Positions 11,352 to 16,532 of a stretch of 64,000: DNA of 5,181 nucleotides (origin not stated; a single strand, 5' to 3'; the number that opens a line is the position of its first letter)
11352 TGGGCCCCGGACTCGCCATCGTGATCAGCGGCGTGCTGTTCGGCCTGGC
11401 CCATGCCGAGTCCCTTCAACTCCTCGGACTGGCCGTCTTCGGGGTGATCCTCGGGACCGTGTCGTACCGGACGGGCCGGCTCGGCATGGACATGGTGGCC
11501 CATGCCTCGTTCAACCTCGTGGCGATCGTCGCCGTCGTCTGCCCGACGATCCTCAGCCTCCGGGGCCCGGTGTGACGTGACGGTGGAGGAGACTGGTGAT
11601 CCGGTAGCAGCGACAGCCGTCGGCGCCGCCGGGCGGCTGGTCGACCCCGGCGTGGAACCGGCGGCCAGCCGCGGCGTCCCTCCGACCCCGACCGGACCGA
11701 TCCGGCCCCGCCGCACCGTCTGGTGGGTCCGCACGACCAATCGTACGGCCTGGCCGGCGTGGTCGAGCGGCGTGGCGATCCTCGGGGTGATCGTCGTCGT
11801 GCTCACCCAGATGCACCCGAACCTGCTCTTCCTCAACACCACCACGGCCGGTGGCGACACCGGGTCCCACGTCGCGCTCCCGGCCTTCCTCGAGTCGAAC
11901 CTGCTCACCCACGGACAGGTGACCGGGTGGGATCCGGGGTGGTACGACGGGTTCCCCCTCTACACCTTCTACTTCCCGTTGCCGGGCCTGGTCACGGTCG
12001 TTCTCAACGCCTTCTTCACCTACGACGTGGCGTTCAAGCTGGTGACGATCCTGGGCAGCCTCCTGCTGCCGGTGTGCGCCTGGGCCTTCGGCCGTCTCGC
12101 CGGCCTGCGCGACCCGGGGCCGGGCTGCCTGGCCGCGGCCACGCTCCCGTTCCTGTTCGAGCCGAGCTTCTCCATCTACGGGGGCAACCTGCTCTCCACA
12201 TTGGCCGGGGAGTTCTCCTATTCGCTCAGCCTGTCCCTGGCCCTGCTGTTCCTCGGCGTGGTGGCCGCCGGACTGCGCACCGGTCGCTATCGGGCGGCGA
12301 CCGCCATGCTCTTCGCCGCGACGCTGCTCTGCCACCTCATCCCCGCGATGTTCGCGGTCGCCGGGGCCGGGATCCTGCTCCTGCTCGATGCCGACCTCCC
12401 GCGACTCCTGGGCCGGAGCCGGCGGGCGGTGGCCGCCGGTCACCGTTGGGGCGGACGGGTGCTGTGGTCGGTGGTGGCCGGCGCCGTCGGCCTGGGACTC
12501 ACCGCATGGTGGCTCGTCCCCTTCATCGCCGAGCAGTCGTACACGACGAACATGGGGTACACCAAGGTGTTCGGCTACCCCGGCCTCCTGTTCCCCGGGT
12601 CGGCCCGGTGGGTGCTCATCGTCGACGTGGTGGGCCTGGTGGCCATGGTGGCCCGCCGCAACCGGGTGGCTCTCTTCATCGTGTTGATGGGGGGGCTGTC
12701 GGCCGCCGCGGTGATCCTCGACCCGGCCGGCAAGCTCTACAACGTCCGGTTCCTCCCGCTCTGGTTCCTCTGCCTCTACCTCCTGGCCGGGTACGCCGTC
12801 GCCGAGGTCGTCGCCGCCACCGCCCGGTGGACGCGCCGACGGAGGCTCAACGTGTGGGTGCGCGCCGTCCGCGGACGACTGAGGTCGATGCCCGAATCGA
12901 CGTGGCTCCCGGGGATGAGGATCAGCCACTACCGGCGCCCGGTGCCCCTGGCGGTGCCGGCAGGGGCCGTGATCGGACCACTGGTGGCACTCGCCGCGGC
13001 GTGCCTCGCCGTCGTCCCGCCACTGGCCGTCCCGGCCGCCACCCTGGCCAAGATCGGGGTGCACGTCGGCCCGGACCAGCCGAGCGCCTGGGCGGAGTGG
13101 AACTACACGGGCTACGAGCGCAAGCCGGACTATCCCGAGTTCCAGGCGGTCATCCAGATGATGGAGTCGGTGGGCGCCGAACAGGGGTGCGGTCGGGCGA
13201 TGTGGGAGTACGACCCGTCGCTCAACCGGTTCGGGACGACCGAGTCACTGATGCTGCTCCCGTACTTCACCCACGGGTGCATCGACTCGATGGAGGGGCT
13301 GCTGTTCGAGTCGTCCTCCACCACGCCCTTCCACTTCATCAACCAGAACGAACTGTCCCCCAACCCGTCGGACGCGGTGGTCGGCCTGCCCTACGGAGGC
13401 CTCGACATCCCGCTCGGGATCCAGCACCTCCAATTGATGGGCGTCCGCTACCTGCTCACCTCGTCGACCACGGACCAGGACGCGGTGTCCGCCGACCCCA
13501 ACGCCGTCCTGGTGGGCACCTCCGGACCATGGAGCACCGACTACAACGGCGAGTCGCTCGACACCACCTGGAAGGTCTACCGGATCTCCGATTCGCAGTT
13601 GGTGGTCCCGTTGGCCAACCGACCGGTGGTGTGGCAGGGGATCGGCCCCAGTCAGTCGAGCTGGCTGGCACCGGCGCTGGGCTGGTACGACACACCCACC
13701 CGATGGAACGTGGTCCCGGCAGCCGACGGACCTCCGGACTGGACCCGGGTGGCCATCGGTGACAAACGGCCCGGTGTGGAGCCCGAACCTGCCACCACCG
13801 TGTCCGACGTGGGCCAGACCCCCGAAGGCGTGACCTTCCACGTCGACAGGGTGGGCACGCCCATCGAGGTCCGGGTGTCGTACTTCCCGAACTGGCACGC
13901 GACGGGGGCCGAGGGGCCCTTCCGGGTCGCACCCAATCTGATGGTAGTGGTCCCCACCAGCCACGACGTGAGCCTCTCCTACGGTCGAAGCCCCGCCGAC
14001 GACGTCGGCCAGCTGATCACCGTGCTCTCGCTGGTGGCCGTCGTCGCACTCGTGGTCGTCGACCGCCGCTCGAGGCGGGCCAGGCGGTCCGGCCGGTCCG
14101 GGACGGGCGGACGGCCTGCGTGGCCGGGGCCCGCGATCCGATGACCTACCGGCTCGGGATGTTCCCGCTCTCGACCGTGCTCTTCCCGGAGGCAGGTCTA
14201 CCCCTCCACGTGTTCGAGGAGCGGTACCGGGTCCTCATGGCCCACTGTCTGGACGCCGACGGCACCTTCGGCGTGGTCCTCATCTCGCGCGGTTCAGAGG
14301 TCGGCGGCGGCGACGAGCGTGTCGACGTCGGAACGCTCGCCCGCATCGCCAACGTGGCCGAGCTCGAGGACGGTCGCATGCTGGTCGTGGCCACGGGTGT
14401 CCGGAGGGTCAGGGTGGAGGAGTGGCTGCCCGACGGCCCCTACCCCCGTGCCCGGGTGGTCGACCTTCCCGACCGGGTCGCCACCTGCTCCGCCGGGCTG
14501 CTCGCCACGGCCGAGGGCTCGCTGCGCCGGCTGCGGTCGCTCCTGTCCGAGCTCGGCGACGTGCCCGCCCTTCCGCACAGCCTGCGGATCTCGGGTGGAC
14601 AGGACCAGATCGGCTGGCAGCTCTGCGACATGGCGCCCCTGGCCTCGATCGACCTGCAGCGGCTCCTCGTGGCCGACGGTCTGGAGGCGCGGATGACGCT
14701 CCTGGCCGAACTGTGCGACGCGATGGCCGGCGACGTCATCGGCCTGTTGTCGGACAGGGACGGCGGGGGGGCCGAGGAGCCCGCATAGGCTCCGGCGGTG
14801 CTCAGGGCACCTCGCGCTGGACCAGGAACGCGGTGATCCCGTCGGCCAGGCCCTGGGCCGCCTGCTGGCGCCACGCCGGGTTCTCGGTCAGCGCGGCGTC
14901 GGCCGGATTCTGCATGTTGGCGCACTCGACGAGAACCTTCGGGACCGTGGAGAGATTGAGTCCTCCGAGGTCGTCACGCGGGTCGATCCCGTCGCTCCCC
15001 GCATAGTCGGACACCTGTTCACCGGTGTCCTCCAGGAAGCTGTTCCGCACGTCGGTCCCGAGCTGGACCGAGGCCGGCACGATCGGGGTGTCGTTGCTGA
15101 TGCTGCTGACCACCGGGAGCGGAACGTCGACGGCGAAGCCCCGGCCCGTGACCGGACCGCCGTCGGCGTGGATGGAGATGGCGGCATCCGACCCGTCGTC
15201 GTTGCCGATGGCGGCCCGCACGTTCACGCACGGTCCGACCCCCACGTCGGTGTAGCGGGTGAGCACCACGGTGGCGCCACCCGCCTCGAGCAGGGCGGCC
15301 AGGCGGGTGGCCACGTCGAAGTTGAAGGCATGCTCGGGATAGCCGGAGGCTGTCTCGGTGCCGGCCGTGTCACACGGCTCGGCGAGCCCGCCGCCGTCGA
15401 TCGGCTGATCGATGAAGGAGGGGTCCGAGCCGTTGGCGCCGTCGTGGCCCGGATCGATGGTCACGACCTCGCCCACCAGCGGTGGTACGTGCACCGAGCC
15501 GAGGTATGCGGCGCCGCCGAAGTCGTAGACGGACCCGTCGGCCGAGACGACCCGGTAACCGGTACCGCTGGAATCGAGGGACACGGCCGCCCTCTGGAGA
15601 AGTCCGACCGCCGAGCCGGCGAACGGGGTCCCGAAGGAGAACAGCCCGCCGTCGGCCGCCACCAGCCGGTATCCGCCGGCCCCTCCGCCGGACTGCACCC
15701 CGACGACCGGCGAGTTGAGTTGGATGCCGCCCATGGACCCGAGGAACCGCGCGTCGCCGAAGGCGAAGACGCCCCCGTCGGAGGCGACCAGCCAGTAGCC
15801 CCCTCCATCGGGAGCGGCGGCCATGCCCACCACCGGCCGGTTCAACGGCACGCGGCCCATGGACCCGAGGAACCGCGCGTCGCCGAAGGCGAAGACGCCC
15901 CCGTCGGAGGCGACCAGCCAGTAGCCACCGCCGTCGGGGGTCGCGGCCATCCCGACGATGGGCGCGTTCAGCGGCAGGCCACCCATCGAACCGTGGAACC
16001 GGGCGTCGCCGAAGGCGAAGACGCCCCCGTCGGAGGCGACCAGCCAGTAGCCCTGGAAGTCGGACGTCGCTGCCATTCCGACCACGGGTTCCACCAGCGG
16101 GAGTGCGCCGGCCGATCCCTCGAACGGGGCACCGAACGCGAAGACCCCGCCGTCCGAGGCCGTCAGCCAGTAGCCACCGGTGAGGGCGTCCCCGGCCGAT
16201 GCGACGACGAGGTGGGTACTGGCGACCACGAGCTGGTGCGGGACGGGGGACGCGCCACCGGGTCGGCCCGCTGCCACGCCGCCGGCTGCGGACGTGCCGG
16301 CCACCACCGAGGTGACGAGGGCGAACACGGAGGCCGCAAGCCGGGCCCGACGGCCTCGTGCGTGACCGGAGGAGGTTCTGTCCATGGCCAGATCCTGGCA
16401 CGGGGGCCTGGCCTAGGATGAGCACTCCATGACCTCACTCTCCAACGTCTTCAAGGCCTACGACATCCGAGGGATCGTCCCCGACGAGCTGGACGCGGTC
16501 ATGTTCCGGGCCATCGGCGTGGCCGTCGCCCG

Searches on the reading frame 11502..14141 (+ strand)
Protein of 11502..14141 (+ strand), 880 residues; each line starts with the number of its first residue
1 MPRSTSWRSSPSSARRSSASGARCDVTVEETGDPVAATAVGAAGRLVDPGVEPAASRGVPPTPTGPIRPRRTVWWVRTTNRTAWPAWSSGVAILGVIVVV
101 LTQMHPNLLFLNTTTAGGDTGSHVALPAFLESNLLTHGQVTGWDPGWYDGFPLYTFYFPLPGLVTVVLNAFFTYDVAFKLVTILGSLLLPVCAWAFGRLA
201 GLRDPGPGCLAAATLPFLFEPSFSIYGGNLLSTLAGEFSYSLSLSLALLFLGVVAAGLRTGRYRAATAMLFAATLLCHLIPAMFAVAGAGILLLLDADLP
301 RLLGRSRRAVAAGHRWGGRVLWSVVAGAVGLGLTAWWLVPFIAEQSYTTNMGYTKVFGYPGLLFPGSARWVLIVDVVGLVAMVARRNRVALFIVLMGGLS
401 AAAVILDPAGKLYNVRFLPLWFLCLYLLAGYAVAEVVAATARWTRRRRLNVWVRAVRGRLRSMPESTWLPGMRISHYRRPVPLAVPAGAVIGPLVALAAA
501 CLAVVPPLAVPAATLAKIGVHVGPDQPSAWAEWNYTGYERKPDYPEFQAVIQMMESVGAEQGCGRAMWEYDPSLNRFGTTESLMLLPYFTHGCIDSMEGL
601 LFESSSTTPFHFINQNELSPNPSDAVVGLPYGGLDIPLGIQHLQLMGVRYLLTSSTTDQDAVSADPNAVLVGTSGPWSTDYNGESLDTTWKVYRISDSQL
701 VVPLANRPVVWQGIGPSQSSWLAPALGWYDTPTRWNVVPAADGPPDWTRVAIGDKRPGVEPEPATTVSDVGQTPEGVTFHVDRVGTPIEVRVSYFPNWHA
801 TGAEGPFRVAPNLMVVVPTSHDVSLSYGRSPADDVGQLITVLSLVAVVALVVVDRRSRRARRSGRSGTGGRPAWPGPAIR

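Call 50: search_protein_families(library=pfam, proteins=[window:11502-14141:+], max_evalue=0.00001)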
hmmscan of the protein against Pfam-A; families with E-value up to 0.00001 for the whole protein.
window:11502-14141:+ (880 aa): 1 family
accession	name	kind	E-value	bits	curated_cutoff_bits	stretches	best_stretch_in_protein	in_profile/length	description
PF10131.15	PTPS_related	-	9.2e-06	24.8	26.4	0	155-435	2-282/621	6-pyruvoyl-tetrahydropterin synthase related domain; membrane protein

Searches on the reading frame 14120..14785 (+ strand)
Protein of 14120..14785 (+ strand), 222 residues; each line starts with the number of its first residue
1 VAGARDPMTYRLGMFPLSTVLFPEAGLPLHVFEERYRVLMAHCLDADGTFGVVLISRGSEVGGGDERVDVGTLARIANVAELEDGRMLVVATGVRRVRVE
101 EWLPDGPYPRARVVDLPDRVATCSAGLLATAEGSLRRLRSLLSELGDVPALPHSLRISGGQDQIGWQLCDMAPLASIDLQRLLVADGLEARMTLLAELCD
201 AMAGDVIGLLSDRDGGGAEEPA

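Call 50: search_protein_families(library=pfam, proteins=[window:14120-14785:+], max_evalue=0.00001)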
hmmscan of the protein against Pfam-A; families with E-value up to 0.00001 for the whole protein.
window:14120-14785:+ (222 aa): 1 family
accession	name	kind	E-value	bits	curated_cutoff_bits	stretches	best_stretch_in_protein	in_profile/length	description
PF02190.22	LON_substr_bdg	-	4.5e-27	95.7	28.7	1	13-198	3-197/200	ATP-dependent protease La (LON) substrate-binding domain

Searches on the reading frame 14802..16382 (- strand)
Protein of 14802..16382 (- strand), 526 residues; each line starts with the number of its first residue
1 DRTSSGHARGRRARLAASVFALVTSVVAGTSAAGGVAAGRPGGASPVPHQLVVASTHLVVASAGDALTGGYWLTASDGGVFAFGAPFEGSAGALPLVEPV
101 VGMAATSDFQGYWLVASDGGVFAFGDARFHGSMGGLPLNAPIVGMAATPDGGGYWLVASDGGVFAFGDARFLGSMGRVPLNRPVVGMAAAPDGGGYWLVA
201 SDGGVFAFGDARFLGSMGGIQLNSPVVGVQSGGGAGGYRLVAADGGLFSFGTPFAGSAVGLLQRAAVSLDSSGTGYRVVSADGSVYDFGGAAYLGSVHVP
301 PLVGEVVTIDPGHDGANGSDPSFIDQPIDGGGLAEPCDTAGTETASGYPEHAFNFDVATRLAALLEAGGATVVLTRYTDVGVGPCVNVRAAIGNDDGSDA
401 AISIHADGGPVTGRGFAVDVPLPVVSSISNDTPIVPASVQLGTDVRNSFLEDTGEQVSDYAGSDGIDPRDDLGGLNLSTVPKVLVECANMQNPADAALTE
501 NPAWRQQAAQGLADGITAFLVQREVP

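Call 50: search_protein_families(library=pfam, proteins=[window:14802-16382:-], max_evalue=0.00001)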
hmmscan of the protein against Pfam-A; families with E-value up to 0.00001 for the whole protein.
window:14802-16382:- (526 aa): 1 family
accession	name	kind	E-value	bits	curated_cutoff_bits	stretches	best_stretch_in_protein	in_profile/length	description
PF01520.23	Amidase_3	-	3.7e-30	105.7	27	1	307-517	1-173/174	N-acetylmuramoyl-L-alanine amidase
